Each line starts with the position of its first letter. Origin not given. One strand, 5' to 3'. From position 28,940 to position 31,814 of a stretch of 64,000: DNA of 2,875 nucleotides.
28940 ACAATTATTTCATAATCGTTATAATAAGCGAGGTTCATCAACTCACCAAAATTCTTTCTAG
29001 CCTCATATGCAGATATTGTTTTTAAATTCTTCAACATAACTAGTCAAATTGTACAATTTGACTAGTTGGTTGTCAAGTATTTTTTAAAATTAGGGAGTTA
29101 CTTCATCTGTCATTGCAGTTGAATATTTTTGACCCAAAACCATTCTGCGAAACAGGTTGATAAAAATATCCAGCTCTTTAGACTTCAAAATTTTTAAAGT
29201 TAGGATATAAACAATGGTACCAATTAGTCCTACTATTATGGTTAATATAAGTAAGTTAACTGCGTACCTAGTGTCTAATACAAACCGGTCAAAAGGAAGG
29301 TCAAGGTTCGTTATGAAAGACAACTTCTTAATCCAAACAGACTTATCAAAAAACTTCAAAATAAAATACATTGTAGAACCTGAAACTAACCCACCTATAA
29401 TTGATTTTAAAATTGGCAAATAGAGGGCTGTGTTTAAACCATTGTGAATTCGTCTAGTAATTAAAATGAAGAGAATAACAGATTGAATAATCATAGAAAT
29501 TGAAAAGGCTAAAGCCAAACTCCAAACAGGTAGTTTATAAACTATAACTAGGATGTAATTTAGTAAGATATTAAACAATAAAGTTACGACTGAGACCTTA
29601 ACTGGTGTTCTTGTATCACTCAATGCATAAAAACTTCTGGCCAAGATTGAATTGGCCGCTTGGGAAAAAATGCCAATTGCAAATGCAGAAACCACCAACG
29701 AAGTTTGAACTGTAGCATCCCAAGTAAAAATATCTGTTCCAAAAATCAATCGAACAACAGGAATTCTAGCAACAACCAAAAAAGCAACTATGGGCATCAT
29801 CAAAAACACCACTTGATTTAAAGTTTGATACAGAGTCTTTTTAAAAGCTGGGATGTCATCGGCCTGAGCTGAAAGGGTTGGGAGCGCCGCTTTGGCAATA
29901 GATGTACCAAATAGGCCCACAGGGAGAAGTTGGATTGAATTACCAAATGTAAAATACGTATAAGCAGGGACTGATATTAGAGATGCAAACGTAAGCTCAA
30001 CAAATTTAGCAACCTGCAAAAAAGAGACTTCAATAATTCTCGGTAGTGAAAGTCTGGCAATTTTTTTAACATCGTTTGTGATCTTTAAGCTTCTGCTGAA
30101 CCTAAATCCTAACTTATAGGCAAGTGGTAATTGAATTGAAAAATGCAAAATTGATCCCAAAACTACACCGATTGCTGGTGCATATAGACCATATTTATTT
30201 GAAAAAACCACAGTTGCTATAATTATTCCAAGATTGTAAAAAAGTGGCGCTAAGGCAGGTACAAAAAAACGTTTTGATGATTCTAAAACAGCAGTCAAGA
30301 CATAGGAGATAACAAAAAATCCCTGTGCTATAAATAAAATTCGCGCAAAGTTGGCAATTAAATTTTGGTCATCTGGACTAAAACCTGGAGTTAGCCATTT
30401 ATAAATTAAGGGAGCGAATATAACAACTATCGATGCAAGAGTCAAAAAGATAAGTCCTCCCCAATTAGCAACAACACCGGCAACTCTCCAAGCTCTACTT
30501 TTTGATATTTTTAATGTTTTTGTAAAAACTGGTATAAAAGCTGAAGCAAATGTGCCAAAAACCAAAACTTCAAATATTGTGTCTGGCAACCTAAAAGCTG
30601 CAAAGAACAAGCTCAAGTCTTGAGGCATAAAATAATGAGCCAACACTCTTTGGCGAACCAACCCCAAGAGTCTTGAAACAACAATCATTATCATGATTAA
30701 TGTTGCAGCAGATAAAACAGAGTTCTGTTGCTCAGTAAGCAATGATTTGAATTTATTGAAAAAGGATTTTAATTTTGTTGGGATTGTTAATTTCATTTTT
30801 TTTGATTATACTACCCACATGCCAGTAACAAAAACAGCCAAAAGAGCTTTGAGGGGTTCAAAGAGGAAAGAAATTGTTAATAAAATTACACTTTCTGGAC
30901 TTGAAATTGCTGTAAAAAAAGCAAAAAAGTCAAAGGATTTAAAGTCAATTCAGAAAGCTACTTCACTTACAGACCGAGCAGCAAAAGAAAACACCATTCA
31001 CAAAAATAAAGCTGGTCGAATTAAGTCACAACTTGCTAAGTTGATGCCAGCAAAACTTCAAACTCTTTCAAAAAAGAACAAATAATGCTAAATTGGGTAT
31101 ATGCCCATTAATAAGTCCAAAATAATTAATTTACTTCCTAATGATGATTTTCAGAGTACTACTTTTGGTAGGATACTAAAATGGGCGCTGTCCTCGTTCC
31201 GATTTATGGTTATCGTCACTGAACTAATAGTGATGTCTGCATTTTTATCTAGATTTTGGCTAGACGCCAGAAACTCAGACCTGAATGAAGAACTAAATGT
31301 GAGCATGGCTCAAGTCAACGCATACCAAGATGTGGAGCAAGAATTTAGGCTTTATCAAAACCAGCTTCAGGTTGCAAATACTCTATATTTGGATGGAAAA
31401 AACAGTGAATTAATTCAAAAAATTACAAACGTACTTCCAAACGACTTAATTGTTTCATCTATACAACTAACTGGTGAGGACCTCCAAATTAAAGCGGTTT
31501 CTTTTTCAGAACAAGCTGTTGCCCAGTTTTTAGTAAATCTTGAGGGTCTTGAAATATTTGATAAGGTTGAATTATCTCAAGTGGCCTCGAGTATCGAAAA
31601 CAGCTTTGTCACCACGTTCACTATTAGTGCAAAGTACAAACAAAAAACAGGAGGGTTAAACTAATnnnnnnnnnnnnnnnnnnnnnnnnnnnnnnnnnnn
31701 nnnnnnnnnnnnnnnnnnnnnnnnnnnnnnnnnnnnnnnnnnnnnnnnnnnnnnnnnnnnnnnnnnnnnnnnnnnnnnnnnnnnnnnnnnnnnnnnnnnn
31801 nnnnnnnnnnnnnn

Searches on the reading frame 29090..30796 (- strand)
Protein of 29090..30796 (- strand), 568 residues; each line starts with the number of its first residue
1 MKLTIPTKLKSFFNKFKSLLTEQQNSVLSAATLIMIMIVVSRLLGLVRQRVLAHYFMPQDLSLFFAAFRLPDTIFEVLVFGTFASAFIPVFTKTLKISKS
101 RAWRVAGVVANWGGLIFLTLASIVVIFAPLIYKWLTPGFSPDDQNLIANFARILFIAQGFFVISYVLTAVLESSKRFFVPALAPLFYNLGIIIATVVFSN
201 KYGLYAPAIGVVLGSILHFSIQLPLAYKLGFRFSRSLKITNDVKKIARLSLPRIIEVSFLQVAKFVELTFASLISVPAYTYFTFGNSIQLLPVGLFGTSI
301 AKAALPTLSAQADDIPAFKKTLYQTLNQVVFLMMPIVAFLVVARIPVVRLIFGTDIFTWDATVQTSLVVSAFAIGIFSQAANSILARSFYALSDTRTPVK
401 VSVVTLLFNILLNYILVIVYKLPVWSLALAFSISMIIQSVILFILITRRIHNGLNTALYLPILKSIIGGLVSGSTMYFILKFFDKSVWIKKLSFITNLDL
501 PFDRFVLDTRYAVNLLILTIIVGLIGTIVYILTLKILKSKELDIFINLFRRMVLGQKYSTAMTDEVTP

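Call 46: search_protein_families(library=pfam, proteins=[window:29090-30796:-], max_evalue=0.0001)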
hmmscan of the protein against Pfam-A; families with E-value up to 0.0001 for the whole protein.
window:29090-30796:- (568 aa): 2 families
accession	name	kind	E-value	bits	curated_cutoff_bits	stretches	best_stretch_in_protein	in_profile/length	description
PF03023.19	MurJ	-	1.1e-73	248.9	27.4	1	62-483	12-436/451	Lipid II flippase MurJ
PF13440.11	Polysacc_synt_3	-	2.4e-09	37.3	23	1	120-354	61-286/293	Polysaccharide biosynthesis protein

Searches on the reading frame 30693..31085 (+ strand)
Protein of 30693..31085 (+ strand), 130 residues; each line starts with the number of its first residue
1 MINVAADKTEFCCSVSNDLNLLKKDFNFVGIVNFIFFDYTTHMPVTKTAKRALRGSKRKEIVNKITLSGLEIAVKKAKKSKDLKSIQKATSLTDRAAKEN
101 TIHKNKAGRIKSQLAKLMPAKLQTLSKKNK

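Call 46: search_protein_families(library=pfam, proteins=[window:30693-31085:+], max_evalue=0.0001)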
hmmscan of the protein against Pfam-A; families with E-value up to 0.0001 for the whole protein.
window:30693-31085:+ (130 aa): 1 family
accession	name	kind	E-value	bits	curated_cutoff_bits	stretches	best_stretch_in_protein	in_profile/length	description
PF01649.23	Ribosomal_S20p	-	4.5e-08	34.1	29.5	1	46-117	3-81/83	Ribosomal protein S20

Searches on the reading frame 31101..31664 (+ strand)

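Call 46: search_protein_families(library=pfam, proteins=[window:31101-31664:+], max_evalue=0.0001)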
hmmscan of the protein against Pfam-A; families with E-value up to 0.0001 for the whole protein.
window:31101-31664:+ (187 aa): 1 family
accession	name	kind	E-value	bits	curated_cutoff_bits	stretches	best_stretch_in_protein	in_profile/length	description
PF05137.18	PilN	-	5.5e-12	46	22.8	1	104-178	2-77/78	Fimbrial assembly protein (PilN)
